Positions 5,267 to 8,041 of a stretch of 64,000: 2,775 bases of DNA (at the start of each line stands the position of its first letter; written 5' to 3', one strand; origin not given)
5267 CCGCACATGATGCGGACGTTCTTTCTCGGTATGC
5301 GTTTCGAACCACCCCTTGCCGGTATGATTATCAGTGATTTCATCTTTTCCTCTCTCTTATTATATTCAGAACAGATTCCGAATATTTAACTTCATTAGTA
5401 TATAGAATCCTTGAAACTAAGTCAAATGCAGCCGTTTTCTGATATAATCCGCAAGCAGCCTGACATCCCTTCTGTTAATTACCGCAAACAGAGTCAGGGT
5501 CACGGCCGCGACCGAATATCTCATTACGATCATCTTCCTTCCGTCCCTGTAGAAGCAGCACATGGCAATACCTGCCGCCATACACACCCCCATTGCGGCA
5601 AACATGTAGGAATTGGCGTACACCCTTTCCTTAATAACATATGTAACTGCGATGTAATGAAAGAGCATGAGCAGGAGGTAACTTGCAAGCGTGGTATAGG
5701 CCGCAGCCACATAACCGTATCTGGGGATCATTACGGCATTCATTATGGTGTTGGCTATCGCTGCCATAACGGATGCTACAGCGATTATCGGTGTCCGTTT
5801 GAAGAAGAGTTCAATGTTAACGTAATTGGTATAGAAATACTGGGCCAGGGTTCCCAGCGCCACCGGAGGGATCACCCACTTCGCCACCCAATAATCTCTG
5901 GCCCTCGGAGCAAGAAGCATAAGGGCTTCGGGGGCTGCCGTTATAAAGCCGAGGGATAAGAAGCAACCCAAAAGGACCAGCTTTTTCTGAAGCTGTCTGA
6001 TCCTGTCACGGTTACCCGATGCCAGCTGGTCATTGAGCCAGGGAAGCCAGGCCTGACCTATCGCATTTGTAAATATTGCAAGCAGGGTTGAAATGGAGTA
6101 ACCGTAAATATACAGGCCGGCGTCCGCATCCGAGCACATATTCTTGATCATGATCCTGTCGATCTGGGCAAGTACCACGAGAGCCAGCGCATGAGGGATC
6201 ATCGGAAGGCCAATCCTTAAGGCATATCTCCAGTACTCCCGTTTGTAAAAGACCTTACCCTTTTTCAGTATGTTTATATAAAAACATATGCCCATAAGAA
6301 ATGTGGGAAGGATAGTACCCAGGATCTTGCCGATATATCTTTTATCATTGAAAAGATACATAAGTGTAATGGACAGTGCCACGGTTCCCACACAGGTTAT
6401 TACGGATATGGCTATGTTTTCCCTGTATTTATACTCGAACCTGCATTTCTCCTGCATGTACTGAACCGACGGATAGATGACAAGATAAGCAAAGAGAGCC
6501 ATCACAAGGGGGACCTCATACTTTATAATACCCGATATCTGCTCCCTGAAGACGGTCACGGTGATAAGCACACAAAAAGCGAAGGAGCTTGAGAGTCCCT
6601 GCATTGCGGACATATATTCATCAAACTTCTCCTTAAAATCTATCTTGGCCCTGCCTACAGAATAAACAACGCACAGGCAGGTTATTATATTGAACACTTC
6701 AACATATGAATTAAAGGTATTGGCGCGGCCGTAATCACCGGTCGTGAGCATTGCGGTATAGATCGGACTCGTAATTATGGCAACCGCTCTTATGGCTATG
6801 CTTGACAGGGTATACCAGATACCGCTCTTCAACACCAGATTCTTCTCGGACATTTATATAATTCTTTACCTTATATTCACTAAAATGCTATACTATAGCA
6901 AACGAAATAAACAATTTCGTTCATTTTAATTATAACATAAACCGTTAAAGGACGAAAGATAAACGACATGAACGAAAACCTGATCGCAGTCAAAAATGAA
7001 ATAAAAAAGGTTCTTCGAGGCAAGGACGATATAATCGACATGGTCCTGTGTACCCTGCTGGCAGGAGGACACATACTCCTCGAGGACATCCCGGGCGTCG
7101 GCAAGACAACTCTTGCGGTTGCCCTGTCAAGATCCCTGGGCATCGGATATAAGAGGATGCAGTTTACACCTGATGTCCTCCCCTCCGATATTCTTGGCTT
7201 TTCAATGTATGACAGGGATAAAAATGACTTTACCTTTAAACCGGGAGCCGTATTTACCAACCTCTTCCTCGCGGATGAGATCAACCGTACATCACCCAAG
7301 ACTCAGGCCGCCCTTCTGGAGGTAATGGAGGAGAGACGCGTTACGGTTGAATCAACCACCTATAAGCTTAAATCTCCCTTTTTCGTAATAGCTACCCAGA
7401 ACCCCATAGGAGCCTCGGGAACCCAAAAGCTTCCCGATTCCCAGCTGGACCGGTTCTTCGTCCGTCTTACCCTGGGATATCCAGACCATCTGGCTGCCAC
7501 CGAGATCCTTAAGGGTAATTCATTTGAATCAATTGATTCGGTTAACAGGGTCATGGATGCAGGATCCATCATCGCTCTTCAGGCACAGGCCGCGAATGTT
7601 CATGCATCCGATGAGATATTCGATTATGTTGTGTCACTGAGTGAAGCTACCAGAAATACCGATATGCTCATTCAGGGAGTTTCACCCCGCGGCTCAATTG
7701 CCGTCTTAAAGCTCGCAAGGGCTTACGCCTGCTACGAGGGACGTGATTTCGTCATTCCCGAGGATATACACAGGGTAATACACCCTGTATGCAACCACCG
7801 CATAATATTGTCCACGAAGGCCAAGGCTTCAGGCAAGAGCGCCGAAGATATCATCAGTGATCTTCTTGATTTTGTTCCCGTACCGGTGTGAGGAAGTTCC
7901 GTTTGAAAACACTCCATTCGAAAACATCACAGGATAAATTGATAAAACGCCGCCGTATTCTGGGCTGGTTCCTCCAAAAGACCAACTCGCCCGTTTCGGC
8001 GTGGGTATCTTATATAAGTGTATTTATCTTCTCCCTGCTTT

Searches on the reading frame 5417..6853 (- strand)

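Call 75: search_protein_families(library=pfam, proteins=[window:5417-6853:-], max_evalue=0.00001)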
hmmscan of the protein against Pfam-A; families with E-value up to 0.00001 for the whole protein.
window:5417-6853:- (478 aa): 2 families
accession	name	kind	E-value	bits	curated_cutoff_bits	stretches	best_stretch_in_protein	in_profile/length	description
PF01943.22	Polysacc_synt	-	7.2e-19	68.7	28.2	1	7-273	1-270/274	Polysaccharide biosynthesis protein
PF13440.11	Polysacc_synt_3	-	3.4e-07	30.2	23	1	35-294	5-259/293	Polysaccharide biosynthesis protein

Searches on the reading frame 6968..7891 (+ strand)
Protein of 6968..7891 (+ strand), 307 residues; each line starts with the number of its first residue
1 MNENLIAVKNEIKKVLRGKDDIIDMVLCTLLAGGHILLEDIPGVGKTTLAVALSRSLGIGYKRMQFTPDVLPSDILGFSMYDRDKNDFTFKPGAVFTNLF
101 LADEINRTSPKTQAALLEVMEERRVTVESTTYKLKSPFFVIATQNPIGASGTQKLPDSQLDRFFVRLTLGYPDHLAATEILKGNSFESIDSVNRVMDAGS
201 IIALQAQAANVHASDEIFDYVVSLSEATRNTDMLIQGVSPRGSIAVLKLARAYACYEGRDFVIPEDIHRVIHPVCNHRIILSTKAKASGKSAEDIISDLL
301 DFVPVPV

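Call 75: search_protein_families(library=pfam, proteins=[window:6968-7891:+], max_evalue=0.00001)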
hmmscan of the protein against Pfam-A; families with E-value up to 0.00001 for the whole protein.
window:6968-7891:+ (307 aa): 4 families
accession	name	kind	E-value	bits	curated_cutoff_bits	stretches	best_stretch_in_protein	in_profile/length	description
PF07726.17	AAA_3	-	2.6e-57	192.8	27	1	35-164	1-130/131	ATPase family associated with various cellular activities (AAA)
PF17863.7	AAA_lid_2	-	1.5e-23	82.7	22.7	1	227-298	2-73/74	AAA lid domain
PF07728.20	AAA_5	-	5.9e-11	43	22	1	38-163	4-139/139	AAA domain (dynein-related subfamily)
PF20030.5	bpMoxR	-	1.5e-08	34.4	27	1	5-182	3-179/205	MoxR domain in the MoxR-vWA-beta-propeller ternary systems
